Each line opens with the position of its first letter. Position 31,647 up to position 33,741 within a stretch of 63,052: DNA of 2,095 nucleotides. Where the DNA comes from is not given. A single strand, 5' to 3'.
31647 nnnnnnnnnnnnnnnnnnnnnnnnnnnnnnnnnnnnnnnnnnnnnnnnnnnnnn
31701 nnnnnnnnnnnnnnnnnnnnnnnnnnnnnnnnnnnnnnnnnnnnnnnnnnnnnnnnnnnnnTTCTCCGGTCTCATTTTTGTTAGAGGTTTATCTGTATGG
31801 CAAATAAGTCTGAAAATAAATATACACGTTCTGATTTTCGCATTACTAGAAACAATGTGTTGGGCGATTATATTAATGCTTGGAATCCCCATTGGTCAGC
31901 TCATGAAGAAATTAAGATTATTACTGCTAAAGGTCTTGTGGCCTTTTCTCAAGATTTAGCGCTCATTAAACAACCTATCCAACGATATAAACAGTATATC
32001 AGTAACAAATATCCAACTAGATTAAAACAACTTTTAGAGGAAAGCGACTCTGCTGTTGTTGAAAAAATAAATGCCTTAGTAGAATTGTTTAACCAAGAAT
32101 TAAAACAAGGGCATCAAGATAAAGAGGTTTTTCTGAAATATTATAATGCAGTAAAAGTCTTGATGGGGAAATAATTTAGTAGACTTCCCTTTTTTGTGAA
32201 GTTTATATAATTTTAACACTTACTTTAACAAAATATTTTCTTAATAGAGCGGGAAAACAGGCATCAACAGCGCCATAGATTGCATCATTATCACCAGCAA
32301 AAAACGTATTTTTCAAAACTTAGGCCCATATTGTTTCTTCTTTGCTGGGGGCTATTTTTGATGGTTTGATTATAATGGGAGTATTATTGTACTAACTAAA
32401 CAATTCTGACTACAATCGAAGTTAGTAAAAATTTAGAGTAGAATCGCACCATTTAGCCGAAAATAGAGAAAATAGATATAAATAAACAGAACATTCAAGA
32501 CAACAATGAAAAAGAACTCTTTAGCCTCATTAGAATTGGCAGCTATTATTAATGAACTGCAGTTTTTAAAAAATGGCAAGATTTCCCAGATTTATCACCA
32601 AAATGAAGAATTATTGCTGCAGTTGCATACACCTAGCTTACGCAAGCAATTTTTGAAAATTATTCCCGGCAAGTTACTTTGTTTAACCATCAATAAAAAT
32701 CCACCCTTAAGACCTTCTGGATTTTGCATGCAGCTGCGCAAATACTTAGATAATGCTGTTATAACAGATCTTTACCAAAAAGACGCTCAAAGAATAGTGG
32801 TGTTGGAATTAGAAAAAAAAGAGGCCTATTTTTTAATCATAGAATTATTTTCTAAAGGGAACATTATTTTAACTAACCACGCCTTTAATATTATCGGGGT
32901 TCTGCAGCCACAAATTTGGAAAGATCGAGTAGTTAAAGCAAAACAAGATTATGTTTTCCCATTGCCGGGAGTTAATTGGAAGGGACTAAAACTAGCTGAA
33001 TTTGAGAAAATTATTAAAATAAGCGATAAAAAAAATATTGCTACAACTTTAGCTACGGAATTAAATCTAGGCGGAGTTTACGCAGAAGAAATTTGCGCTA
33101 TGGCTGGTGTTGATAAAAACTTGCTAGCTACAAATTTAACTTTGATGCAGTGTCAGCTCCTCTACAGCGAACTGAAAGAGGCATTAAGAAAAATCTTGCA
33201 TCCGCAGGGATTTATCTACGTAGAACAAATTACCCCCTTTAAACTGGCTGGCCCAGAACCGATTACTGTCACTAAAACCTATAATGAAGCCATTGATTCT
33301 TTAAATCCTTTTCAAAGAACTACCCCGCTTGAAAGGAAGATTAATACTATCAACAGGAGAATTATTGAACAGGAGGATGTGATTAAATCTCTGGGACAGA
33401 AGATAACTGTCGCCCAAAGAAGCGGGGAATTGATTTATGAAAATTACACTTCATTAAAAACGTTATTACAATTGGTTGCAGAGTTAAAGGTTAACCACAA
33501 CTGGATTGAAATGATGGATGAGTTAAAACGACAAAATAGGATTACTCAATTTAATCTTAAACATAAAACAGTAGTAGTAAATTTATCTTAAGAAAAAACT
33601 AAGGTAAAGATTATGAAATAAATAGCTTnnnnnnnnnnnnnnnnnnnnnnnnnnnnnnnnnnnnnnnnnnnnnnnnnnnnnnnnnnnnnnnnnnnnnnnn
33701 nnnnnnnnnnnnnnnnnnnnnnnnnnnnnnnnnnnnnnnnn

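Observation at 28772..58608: Every tRNA gene in the window is interrupted by multiple introns (nine in four genes)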

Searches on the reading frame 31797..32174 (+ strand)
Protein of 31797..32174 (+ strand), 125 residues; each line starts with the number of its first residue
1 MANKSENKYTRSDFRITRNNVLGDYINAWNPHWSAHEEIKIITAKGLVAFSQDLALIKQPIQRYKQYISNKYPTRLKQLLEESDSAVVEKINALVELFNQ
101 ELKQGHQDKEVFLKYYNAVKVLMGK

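Call 59: search_protein_families(library=pfam, proteins=[window:31797-32174:+], max_evalue=0.00001)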
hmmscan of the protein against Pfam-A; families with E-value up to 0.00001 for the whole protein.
window:31797-32174:+ (125 aa): 0 families

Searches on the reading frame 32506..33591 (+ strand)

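Call 59: search_protein_families(library=pfam, proteins=[window:32506-33591:+], max_evalue=0.00001)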
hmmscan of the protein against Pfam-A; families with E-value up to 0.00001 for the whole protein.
window:32506-33591:+ (361 aa): 1 family
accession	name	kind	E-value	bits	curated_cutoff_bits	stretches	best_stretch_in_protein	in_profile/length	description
PF05833.16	NFACT_N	-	1.8e-37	129.6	31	1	10-242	4-257/456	NFACT N-terminal and middle domains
